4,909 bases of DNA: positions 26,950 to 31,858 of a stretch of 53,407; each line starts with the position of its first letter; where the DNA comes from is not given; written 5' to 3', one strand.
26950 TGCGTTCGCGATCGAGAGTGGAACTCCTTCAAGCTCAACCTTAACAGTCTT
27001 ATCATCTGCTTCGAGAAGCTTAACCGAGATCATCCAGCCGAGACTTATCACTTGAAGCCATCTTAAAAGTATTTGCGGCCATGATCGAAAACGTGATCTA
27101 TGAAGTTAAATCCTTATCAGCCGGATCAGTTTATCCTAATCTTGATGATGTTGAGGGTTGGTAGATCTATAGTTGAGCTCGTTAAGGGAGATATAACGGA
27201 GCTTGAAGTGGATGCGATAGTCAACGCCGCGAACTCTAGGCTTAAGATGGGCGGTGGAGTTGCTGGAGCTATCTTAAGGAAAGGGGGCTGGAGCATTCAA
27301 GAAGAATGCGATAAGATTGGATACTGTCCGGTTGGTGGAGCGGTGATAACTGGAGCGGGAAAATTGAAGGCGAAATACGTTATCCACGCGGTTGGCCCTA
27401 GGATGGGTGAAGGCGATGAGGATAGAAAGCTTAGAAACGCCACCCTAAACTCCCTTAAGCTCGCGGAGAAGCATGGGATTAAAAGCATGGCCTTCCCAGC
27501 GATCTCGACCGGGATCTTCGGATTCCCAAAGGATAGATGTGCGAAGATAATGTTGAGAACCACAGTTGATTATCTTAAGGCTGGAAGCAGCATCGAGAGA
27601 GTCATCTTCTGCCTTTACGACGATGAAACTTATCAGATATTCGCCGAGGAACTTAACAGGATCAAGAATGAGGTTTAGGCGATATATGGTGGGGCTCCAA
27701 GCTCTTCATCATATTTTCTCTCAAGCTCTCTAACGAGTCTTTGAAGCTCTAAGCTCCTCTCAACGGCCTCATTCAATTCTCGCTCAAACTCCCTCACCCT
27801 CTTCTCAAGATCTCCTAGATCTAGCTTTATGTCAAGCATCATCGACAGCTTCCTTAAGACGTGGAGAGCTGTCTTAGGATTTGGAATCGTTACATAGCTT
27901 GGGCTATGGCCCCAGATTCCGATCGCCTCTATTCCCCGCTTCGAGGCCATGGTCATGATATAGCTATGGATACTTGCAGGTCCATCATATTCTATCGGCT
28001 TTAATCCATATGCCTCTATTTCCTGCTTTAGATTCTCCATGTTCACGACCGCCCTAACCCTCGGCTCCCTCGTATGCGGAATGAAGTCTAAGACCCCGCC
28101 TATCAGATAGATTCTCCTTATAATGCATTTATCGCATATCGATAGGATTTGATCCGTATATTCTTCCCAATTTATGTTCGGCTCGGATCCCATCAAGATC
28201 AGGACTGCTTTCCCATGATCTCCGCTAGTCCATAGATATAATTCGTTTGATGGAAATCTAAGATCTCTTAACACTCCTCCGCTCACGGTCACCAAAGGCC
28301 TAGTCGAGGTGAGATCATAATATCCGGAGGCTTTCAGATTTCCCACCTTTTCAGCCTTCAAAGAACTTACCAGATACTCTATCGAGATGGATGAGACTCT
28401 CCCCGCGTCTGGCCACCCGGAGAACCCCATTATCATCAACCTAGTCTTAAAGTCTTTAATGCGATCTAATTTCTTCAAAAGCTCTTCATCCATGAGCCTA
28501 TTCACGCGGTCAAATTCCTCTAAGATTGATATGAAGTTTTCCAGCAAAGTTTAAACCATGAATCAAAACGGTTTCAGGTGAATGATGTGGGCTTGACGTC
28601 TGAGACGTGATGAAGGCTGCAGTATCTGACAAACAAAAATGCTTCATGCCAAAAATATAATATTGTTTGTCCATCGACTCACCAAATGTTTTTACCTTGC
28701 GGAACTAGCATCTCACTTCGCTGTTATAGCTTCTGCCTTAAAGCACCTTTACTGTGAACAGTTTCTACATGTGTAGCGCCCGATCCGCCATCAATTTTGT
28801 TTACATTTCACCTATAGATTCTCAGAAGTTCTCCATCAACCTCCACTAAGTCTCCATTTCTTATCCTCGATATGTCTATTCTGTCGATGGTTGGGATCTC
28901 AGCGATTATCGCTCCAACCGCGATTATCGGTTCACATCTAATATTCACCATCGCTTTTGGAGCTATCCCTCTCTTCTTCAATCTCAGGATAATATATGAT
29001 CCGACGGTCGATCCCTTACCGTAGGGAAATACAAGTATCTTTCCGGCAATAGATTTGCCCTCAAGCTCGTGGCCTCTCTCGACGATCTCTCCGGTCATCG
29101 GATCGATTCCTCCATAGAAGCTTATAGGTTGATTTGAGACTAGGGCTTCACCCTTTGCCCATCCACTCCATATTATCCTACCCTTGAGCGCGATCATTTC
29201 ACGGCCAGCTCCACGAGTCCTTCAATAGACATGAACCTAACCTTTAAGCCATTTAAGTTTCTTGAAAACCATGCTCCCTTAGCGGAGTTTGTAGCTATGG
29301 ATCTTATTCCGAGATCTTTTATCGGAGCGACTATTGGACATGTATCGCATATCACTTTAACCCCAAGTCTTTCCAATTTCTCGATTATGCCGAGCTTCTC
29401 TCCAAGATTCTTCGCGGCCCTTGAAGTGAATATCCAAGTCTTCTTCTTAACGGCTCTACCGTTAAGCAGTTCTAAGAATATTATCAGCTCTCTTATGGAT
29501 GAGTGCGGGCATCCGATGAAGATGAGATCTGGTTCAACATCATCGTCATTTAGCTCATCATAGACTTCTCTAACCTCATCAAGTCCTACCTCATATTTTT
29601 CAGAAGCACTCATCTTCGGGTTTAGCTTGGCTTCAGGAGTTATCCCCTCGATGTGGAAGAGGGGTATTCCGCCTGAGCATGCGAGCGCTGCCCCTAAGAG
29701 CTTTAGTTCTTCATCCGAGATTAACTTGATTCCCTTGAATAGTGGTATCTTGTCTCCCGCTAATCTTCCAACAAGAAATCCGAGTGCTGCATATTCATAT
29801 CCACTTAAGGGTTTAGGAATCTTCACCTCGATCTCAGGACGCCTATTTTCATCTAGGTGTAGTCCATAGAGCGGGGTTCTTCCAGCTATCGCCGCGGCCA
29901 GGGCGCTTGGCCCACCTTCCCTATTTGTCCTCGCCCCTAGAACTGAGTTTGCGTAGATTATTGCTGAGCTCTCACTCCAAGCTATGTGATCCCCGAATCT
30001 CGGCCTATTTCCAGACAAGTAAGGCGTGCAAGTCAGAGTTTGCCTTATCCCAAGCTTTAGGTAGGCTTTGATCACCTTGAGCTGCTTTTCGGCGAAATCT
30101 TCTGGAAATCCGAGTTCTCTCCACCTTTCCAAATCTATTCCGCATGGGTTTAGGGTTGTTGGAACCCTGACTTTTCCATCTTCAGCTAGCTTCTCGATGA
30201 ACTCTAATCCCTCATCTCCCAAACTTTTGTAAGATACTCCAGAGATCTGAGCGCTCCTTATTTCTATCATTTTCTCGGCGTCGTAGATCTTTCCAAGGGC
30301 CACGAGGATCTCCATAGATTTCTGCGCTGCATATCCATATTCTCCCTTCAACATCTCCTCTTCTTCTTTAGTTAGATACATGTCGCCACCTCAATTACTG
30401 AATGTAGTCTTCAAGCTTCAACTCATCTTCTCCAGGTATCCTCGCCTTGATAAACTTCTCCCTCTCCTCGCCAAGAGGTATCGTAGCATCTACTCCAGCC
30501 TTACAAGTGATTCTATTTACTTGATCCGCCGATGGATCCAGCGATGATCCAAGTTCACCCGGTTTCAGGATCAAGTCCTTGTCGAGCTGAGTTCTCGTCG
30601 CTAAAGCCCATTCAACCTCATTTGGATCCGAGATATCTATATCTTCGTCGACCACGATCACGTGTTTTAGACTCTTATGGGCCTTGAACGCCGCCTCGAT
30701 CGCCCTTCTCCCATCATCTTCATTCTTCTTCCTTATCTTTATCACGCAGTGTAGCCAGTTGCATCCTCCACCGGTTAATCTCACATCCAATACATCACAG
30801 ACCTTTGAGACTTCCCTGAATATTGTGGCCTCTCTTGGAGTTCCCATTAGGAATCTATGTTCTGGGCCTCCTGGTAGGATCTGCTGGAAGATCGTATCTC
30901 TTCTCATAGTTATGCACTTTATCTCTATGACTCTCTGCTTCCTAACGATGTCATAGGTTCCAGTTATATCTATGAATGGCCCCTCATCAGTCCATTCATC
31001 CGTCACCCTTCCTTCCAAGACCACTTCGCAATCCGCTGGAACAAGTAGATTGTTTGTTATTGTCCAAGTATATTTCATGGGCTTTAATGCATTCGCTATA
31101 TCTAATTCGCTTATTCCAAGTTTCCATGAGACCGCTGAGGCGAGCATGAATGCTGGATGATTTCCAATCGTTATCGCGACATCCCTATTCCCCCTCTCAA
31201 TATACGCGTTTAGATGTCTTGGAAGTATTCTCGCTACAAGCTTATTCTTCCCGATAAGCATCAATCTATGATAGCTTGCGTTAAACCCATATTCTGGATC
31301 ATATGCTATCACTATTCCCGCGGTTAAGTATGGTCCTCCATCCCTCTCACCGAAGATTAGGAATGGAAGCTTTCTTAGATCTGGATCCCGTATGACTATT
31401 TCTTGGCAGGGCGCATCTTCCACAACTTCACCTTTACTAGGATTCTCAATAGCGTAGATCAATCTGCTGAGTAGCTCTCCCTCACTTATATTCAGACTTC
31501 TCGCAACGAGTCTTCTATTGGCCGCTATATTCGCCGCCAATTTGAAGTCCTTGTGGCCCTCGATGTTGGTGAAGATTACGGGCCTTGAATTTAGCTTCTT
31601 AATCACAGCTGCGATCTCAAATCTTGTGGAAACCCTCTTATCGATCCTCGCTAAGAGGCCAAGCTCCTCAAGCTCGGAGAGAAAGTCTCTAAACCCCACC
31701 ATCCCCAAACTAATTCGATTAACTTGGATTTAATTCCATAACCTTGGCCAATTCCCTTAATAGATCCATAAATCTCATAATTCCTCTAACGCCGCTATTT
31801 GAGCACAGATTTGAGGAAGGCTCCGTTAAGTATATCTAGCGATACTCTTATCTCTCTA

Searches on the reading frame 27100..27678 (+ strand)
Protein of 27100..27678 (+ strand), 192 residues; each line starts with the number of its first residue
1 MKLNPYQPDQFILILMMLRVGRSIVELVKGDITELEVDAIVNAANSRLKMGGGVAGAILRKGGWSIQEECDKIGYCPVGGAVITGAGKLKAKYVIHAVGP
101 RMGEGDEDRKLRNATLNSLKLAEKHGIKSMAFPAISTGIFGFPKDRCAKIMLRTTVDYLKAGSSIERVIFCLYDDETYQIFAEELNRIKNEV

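Call 37: search_protein_families(library=pfam, proteins=[window:27100-27678:+], max_evalue=0.001)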
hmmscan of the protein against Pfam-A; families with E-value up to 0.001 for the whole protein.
window:27100-27678:+ (192 aa): 1 family
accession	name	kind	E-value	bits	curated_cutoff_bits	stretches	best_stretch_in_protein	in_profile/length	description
PF01661.27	Macro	-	1.3e-43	148.1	22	1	41-151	1-118/118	Macro domain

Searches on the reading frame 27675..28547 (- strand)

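Call 37: search_protein_families(library=pfam, proteins=[window:27675-28547:-], max_evalue=0.001)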
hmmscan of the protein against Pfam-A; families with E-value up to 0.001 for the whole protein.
window:27675-28547:- (290 aa): 1 family
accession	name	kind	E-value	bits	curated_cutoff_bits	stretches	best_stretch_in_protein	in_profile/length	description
PF09754.15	PAC2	-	3.6e-52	177.7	25.8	1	42-261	2-214/215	PAC2 family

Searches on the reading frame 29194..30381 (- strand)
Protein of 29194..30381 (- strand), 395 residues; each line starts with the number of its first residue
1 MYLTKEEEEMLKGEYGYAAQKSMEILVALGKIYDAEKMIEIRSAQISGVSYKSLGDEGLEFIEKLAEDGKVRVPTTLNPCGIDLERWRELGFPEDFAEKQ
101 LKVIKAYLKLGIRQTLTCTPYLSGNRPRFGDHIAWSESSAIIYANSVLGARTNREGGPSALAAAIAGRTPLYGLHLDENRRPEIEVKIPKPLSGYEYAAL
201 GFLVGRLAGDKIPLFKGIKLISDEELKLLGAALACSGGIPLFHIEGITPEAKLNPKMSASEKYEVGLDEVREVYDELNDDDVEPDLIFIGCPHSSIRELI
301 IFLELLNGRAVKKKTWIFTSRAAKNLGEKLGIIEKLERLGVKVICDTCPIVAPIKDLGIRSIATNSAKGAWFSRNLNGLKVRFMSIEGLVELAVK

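Call 37: search_protein_families(library=pfam, proteins=[window:29194-30381:-], max_evalue=0.001)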
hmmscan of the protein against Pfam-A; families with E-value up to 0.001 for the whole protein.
window:29194-30381:- (395 aa): 1 family
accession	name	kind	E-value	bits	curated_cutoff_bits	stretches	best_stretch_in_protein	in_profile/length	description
PF04412.18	AcnX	-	4e-154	513.6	31.5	1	1-391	1-400/400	Aconitase X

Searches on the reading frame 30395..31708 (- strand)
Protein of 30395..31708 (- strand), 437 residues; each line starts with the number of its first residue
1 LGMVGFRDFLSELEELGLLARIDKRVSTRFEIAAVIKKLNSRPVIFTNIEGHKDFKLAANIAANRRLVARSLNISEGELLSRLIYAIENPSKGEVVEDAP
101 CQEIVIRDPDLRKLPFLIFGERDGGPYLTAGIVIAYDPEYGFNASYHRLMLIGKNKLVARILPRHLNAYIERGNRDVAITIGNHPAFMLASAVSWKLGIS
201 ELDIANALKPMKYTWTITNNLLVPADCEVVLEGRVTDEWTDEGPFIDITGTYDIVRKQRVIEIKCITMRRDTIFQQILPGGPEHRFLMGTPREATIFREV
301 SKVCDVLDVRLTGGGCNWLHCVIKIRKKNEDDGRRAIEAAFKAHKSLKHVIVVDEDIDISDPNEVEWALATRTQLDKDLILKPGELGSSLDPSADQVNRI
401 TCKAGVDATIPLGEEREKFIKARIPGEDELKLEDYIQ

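Call 37: search_protein_families(library=pfam, proteins=[window:30395-31708:-], max_evalue=0.001)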
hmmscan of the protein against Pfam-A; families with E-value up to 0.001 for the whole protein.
window:30395-31708:- (437 aa): 3 families
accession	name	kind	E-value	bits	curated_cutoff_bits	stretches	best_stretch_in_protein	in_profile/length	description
PF01977.22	UbiD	-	8.4e-53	179.1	23.3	1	96-282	3-206/206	3-octaprenyl-4-hydroxybenzoate carboxy-lyase Rift-related domain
PF20696.2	UbiD_C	-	4.4e-32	111.2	24.2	1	286-408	2-127/127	3-octaprenyl-4-hydroxybenzoate carboxy-lyase C-terminal domain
PF20695.2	UbiD_N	-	2.5e-14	53.5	24.3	1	10-86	1-77/78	3-octaprenyl-4-hydroxybenzoate carboxy-lyase N-terminal domain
